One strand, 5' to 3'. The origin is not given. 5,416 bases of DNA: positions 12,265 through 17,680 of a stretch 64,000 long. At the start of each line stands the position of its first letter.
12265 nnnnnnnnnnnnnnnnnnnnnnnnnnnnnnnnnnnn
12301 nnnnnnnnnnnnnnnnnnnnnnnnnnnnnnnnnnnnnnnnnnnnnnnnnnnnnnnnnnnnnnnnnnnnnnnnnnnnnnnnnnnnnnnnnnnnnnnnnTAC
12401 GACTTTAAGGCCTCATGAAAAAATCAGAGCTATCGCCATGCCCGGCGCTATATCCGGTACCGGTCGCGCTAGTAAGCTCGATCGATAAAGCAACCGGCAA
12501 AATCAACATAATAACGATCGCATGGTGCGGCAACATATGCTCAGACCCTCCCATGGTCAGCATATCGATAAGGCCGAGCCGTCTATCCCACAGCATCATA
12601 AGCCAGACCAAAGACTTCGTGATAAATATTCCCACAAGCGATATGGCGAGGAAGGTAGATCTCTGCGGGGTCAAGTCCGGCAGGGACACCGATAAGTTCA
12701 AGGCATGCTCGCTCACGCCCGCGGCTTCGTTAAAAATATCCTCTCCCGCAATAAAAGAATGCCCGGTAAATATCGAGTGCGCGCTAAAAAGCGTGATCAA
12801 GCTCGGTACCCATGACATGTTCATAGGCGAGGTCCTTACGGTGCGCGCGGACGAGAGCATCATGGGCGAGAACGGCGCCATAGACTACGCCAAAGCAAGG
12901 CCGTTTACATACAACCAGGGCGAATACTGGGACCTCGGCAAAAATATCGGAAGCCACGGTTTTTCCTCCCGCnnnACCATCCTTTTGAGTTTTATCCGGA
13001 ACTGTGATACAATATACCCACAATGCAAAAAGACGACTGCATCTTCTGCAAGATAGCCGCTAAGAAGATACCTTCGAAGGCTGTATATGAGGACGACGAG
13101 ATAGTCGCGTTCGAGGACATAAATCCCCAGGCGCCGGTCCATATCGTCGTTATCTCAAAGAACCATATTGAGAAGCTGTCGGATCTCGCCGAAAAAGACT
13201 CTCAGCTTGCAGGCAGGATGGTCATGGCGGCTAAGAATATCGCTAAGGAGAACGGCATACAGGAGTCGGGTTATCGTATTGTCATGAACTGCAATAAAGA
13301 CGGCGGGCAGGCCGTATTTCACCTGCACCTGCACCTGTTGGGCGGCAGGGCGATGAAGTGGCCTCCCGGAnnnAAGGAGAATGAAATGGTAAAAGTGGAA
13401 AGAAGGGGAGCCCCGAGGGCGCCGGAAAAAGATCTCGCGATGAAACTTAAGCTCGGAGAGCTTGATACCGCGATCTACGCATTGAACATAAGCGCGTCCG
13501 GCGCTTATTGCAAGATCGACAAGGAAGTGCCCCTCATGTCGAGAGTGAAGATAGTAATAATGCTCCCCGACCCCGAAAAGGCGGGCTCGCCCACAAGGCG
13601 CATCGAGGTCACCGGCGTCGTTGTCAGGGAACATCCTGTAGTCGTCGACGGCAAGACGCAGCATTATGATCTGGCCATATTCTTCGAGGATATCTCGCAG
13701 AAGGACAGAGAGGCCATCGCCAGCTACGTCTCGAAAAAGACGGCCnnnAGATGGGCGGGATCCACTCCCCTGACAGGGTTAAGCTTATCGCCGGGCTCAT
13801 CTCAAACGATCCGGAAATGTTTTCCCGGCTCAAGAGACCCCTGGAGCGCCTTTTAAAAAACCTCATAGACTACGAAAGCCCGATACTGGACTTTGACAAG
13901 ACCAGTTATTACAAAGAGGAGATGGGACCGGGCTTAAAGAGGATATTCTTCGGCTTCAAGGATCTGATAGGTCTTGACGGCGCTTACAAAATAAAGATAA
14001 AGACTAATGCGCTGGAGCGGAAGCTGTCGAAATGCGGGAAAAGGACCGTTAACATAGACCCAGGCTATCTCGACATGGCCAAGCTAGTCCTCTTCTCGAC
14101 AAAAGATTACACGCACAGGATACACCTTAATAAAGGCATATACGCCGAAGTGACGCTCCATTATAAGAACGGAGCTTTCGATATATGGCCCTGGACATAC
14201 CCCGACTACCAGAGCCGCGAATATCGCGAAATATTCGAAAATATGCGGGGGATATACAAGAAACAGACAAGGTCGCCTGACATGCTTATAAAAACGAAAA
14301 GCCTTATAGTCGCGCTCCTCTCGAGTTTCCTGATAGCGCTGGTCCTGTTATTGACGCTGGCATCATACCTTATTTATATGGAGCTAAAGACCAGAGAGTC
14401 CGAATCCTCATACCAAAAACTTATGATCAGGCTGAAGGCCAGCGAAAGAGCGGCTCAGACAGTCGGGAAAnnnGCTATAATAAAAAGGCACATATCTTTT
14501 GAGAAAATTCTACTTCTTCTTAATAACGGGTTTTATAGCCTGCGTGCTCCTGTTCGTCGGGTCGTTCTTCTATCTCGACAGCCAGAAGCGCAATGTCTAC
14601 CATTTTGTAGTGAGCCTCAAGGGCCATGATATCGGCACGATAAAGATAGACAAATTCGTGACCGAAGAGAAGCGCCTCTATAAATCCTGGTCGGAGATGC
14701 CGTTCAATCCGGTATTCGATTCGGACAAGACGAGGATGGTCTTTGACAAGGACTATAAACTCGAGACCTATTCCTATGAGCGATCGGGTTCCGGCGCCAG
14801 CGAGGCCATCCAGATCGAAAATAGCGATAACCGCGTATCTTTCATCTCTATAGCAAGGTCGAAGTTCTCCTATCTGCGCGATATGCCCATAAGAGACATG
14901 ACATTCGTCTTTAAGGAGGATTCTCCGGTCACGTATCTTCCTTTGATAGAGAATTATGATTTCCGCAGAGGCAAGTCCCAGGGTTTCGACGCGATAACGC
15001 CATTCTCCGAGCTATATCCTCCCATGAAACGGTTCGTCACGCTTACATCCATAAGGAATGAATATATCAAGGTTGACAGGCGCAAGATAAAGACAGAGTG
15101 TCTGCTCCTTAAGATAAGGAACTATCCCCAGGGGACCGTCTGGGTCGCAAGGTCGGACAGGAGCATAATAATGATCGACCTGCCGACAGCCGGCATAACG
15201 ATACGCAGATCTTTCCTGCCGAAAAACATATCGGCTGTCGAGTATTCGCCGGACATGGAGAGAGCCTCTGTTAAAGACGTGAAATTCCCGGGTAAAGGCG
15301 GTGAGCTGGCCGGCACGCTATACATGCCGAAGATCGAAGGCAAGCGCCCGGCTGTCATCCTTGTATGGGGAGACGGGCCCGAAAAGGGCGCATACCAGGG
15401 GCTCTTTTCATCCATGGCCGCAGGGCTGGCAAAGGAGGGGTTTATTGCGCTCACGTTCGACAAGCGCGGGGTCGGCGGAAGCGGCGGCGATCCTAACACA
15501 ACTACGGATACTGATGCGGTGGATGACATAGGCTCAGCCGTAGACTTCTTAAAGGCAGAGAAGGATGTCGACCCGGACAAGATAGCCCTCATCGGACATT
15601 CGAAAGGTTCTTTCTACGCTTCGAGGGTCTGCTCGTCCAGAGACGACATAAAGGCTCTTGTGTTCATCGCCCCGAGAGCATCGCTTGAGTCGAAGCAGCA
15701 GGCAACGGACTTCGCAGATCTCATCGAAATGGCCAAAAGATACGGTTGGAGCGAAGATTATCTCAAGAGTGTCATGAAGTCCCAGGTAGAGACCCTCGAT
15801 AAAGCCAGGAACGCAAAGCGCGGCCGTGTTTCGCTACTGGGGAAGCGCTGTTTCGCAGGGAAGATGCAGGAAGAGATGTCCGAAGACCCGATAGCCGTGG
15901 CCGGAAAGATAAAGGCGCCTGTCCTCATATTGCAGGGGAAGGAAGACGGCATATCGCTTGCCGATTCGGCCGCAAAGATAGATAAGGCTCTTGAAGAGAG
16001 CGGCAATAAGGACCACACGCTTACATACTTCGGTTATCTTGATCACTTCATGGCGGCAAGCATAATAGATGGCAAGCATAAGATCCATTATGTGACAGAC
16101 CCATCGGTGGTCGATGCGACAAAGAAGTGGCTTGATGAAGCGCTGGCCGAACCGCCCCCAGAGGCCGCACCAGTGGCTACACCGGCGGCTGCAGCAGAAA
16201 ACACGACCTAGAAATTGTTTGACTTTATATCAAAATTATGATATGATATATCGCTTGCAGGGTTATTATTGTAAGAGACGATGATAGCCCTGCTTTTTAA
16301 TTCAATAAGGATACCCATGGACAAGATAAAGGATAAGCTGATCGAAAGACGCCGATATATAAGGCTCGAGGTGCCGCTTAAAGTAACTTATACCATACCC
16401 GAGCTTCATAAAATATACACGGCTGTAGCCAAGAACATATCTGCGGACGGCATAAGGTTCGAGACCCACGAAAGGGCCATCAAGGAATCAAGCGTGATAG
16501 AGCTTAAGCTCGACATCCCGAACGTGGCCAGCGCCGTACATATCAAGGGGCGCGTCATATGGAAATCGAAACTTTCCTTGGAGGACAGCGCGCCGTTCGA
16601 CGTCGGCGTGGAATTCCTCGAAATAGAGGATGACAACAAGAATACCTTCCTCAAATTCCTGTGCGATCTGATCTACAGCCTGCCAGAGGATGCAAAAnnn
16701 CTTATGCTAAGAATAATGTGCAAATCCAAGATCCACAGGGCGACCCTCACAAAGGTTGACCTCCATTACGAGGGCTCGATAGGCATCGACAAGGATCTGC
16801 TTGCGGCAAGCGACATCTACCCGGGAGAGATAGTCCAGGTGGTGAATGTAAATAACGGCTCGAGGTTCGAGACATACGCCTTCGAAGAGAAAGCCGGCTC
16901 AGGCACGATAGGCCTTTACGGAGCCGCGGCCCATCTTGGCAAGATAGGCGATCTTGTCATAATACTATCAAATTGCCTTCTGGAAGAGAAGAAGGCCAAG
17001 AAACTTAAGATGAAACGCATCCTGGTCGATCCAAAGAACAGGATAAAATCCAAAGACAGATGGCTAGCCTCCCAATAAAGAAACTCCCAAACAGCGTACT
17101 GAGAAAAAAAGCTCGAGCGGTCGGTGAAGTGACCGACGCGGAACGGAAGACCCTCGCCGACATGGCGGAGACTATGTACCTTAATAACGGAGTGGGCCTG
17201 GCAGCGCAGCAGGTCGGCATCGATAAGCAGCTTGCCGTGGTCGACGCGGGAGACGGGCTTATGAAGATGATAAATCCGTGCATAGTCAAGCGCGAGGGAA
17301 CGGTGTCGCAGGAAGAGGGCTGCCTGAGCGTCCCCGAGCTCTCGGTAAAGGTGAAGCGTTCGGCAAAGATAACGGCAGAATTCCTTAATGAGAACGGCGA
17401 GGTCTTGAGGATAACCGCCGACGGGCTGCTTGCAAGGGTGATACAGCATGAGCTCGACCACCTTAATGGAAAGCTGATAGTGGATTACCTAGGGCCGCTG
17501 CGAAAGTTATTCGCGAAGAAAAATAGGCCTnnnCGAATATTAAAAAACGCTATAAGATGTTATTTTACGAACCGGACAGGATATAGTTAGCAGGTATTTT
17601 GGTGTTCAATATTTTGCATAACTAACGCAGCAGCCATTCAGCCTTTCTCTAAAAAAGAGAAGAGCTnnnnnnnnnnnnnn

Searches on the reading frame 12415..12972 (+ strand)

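Call 62: search_protein_families(library=pfam, proteins=[window:12415-12972:+], max_evalue=0.0001)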
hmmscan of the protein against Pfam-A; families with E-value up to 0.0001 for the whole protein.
window:12415-12972:+ (186 aa): 1 family
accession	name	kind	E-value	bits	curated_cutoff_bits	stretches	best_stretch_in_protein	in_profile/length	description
PF01613.24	Flavin_Reduct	-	2.9e-33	115.6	27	1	13-171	4-149/153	Flavin reductase like domain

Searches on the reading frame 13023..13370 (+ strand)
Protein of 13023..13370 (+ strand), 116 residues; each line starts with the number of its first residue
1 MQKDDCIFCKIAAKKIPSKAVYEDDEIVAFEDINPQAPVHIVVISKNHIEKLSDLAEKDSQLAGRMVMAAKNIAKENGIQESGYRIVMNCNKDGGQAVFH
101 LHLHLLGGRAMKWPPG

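Call 62: search_protein_families(library=pfam, proteins=[window:13023-13370:+], max_evalue=0.0001)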
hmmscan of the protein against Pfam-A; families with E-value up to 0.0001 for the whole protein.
window:13023-13370:+ (116 aa): 2 families
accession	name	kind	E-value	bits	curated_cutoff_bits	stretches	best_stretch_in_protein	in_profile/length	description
PF11969.13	DcpS_C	-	1.3e-27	97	24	1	6-107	2-101/114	Scavenger mRNA decapping enzyme C-term binding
PF01230.28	HIT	-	5.4e-27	94.7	21.5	1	14-110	2-97/98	HIT domain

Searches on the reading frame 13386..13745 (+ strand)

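Call 62: search_protein_families(library=pfam, proteins=[window:13386-13745:+], max_evalue=0.0001)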
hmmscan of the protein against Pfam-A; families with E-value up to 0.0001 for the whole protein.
window:13386-13745:+ (120 aa): 1 family
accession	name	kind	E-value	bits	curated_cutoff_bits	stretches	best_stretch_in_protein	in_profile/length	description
PF07238.19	PilZ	-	1.3e-06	29.1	22.5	1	5-115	1-100/102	PilZ domain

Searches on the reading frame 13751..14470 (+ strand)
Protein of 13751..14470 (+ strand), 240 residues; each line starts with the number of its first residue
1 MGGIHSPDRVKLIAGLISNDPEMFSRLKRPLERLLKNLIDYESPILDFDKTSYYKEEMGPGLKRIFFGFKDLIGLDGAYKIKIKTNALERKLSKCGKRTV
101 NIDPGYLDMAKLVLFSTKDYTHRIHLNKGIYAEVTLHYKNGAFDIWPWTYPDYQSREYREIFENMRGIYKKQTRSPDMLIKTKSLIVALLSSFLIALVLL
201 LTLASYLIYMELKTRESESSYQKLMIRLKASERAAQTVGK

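Call 46: search_protein_families(library=pfam, proteins=[window:13751-14470:+], max_evalue=0.00001)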
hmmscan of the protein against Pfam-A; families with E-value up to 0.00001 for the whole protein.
window:13751-14470:+ (240 aa): 1 family
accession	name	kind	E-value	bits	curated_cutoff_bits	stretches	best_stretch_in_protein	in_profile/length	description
PF14385.11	DUF4416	-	6.5e-55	185.9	27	1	9-169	2-162/162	Domain of unknown function (DUF4416)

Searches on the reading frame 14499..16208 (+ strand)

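Call 46: search_protein_families(library=pfam, proteins=[window:14499-16208:+], max_evalue=0.00001)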
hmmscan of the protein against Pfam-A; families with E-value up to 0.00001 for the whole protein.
window:14499-16208:+ (570 aa): 7 families
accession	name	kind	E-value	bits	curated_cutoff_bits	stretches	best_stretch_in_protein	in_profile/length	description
PF12146.15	Hydrolase_4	-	1.9e-19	70.4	27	1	299-516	16-232/239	Serine aminopeptidase, S33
PF02129.25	Peptidase_S15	-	7.3e-10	39.4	23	1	269-502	4-251/262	X-Pro dipeptidyl-peptidase (S15 family)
PF00561.26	Abhydrolase_1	-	8.8e-10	39.1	25.8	1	302-411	15-118/245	alpha/beta hydrolase fold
PF00326.27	Peptidase_S9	-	3.2e-09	37.1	22.6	1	303-519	3-190/213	Prolyl oligopeptidase family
PF20434.5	BD-FAE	-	3e-08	33.9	26.8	1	274-486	3-203/215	BD-FAE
PF12697.13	Abhydrolase_6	-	8.7e-08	33.5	26.3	1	303-419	17-122/217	Alpha/beta hydrolase family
PF01738.24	DLH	-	1.1e-07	32.2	21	0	462-516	133-186/217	Dienelactone hydrolase family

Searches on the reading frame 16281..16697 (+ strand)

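Call 62: search_protein_families(library=pfam, proteins=[window:16281-16697:+], max_evalue=0.0001)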
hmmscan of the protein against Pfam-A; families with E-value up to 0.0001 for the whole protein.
window:16281-16697:+ (139 aa): 1 family
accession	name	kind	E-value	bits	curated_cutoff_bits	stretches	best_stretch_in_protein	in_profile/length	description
PF07238.19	PilZ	-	6.3e-13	49.4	22.5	1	22-126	1-99/102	PilZ domain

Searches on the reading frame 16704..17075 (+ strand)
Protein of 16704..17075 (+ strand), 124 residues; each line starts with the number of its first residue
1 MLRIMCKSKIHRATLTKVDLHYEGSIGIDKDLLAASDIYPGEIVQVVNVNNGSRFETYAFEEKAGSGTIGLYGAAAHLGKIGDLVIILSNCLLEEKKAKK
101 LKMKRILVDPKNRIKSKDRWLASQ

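Call 62: search_protein_families(library=pfam, proteins=[window:16704-17075:+], max_evalue=0.0001)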
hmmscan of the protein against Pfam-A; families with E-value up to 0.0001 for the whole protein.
window:16704-17075:+ (124 aa): 1 family
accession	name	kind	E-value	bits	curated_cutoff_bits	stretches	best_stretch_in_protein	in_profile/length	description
PF02261.22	Asp_decarbox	-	1.7e-41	141.2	25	1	1-115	1-115/115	Aspartate decarboxylase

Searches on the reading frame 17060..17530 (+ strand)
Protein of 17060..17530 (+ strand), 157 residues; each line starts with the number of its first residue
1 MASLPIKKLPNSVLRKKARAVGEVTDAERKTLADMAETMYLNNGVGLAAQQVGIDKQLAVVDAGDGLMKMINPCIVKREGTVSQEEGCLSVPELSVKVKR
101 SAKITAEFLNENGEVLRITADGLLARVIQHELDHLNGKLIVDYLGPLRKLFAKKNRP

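Call 62: search_protein_families(library=pfam, proteins=[window:17060-17530:+], max_evalue=0.0001)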
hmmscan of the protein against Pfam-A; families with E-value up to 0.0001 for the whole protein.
window:17060-17530:+ (157 aa): 1 family
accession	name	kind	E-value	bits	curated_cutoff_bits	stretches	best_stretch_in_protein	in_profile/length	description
PF01327.26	Pep_deformylase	-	1.5e-46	158.3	22.8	1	5-148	3-154/156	Polypeptide deformylase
